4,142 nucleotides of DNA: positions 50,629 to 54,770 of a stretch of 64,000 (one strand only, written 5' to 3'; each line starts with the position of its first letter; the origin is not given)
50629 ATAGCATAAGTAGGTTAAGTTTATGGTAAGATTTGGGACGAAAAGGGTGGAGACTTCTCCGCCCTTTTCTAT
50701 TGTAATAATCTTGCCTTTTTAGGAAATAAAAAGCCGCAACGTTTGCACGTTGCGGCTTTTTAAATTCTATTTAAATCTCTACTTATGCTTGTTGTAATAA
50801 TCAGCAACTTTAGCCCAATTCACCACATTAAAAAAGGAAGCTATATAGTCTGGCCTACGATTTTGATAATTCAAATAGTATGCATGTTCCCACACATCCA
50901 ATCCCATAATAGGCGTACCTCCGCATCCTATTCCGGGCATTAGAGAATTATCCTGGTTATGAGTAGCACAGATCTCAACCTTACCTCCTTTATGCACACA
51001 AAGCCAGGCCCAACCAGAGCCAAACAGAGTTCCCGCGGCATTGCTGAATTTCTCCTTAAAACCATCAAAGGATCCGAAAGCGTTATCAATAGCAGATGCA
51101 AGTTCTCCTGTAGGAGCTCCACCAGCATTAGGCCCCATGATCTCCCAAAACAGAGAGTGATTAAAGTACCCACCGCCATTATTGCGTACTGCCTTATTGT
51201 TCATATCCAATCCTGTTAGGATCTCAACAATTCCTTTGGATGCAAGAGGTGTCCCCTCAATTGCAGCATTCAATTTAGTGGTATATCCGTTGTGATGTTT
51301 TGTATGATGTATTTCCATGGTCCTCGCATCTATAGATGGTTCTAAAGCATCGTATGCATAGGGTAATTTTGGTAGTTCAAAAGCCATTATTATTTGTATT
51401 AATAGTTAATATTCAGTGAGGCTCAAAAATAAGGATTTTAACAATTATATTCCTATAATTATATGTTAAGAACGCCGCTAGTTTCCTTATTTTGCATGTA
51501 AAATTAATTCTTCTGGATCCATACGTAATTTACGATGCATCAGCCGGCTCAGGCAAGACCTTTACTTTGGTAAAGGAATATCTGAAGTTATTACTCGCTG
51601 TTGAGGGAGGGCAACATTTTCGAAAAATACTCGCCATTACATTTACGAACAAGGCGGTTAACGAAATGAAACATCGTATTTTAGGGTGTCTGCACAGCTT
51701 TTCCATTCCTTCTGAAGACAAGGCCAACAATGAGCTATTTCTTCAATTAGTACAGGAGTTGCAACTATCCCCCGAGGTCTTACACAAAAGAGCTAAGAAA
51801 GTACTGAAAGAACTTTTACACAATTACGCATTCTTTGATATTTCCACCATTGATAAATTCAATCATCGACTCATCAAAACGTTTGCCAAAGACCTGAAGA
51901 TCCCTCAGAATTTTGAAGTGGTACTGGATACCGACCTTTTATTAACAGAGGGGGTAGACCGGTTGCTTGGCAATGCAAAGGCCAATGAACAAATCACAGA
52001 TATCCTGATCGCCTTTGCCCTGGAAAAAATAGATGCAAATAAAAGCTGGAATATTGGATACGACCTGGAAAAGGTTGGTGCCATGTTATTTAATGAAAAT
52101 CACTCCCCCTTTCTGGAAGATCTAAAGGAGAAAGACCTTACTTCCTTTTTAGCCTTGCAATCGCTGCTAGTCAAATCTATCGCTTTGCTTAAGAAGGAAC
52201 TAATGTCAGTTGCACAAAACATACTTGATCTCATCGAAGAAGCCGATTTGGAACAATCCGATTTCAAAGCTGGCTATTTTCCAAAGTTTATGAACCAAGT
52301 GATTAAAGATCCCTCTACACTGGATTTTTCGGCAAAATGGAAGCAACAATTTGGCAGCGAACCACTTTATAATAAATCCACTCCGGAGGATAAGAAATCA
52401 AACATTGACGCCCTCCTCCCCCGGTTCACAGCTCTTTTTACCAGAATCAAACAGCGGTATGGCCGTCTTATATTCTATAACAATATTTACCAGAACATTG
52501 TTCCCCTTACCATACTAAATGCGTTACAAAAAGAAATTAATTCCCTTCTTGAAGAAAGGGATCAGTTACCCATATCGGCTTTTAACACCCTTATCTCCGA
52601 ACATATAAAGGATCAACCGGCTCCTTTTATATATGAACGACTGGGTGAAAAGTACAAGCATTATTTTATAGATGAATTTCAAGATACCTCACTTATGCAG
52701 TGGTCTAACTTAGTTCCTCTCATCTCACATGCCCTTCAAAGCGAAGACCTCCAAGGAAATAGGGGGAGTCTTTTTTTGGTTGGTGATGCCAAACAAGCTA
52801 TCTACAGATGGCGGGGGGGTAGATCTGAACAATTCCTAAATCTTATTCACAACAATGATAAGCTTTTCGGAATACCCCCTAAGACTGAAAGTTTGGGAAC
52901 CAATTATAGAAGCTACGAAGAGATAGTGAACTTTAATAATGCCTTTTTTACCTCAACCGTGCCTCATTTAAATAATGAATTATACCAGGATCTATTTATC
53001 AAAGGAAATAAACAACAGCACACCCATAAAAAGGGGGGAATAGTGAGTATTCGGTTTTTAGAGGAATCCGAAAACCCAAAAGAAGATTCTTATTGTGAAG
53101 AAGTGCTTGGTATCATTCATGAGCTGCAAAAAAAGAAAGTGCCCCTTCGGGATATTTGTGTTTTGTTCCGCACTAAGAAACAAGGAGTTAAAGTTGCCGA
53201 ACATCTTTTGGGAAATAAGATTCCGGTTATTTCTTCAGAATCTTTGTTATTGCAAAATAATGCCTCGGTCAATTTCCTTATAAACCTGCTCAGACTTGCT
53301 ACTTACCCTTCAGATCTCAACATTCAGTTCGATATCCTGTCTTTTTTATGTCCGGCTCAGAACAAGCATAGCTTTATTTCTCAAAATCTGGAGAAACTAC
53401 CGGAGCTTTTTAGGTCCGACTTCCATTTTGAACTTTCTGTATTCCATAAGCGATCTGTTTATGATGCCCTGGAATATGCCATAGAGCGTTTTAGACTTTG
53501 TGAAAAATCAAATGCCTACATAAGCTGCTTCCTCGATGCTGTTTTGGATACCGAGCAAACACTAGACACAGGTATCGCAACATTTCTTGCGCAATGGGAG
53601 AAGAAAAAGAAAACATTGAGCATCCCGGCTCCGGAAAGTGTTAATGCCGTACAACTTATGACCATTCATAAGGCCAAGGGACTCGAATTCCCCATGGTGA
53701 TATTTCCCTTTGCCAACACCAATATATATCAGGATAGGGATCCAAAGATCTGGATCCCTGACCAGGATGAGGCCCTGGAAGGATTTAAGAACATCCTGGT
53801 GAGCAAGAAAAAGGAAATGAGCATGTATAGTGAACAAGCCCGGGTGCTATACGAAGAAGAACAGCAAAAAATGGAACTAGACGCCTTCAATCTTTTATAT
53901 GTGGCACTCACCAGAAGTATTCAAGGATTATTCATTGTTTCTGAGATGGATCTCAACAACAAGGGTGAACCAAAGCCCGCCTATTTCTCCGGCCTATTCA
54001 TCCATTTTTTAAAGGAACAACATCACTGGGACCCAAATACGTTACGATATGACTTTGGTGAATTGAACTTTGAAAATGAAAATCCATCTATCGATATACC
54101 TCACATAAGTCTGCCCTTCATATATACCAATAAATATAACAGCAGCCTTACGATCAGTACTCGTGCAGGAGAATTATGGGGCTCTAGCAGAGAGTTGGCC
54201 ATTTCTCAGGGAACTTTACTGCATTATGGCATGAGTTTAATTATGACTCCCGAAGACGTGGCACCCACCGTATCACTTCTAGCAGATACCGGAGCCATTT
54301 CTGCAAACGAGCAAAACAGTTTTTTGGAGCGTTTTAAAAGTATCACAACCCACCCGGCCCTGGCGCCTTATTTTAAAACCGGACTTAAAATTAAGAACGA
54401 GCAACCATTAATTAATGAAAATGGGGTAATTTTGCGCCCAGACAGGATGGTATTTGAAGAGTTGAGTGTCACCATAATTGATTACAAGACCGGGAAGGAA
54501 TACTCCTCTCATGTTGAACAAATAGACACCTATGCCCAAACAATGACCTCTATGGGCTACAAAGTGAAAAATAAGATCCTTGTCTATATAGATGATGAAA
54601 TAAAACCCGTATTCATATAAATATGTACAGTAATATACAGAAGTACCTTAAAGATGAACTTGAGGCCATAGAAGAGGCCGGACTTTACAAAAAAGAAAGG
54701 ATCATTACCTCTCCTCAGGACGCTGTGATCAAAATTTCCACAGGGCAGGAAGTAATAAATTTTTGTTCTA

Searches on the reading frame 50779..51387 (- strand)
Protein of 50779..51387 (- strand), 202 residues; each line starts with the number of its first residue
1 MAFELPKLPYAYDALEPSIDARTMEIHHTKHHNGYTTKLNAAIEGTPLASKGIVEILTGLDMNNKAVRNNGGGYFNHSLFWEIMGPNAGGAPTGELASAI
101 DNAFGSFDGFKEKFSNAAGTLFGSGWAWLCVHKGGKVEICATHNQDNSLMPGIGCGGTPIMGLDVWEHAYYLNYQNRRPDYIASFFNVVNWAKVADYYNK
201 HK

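Call 7: search_protein_families(library=pfam, proteins=[window:50779-51387:-])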
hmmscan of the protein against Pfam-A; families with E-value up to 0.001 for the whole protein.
window:50779-51387:- (202 aa): 2 families
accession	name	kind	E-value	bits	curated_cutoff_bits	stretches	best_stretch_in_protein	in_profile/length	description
PF02777.23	Sod_Fe_C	-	1.8e-40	137.5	20.9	1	92-195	1-100/102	Iron/manganese superoxide dismutases, C-terminal domain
PF00081.27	Sod_Fe_N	-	7.2e-30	103.7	27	1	3-84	2-81/82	Iron/manganese superoxide dismutases, alpha-hairpin domain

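Call 54: search_protein_families(library=ncbifam, proteins=[window:50779-51387:-])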
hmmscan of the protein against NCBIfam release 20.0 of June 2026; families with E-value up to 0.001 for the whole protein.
window:50779-51387:- (202 aa): 3 families
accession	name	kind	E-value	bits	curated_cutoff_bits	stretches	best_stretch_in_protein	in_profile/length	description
NF008177.0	PRK10925.1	equivalog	8.9e-69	231.4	363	1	1-201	1-205/206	superoxide dismutase [Mn]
NF007832.0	PRK10543.1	equivalog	9.6e-60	201.4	348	1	1-196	1-189/193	superoxide dismutase [Fe]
NF041312.1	Superox_dis_Halo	equivalog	1.6e-46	158.8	300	1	4-200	1-190/196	superoxide dismutase [Mn]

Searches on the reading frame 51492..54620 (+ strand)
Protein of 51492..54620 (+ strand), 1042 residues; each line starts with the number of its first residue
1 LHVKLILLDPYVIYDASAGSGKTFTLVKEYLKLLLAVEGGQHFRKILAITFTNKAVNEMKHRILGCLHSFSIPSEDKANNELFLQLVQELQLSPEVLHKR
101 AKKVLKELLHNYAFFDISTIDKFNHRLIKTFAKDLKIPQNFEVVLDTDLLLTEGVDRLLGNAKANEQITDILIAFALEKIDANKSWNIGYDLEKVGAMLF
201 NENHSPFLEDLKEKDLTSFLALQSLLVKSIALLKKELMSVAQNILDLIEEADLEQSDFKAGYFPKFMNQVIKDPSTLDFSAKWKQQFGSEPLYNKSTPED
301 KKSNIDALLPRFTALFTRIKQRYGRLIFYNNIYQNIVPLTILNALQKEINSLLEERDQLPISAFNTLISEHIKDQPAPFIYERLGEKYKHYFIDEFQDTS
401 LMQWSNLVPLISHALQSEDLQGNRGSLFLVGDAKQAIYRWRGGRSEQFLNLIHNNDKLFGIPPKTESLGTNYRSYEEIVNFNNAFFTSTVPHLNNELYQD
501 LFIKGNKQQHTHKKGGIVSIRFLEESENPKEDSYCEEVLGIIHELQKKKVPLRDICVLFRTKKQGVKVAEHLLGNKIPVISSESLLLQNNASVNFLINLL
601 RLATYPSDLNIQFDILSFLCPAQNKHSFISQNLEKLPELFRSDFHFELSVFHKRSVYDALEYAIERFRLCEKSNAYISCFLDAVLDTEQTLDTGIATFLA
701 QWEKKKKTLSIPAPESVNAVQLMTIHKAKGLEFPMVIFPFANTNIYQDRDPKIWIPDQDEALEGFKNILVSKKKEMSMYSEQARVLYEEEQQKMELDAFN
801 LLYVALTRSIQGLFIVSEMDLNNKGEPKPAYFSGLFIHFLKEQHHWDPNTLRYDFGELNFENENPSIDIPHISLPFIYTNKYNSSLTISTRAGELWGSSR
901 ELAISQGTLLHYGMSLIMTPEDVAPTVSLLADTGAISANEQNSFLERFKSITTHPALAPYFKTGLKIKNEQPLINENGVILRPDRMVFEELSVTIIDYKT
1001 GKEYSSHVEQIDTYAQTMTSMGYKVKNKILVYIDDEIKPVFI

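Call 7: search_protein_families(library=pfam, proteins=[window:51492-54620:+])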
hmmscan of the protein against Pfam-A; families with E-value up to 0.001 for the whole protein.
window:51492-54620:+ (1042 aa): 4 families
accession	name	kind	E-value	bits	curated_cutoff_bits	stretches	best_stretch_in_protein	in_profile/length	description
PF00580.27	UvrD-helicase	-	6.5e-37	128.1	23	1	16-453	20-268/271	UvrD/REP helicase N-terminal domain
PF13361.12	UvrD_C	-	4.7e-22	79.3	25.6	2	468-609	3-128/350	UvrD-like helicase C-terminal domain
PF13245.12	AAA_19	-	2.2e-11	44.5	25.1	1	9-63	11-61/134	AAA domain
PF13538.12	UvrD_C_2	-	3.6e-09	36.8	27.4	1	722-739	4-23/52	UvrD-like helicase C-terminal domain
